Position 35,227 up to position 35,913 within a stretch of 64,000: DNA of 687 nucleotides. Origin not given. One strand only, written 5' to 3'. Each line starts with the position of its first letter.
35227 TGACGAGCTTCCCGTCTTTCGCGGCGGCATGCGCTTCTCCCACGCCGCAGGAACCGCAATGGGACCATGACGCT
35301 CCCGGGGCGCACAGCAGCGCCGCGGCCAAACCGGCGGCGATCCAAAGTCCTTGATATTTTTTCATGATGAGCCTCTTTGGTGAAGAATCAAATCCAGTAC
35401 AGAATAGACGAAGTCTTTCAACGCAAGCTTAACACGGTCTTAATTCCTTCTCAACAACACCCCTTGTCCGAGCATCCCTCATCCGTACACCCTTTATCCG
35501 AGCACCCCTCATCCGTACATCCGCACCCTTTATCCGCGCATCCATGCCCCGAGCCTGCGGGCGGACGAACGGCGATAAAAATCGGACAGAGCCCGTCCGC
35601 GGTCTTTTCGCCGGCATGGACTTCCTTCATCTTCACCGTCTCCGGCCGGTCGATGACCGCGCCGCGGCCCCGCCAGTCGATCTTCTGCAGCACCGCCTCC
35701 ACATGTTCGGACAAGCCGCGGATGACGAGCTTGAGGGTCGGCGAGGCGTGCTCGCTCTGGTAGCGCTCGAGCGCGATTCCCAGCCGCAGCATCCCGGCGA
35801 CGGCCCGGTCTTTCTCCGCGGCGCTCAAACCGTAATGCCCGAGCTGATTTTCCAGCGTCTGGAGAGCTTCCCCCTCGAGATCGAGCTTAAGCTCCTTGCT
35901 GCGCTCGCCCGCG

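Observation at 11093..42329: Tandem array of ten paralogous secreted WD40-propeller / double di-heme cytochrome c peroxidase fusion proteins (about 40 c-heme sites)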

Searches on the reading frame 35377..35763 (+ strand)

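Call 82: search_protein_families(library=pfam, proteins=[window:35377-35763:+], max_evalue=1)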
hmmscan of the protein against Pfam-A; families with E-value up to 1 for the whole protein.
window:35377-35763:+ (128 aa): 1 family
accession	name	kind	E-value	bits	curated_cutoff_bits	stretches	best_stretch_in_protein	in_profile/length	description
PF22963.3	Ig_NUP210_3rd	-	0.04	14.6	27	1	1-39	14-52/105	NUP210 Ig-like domain 3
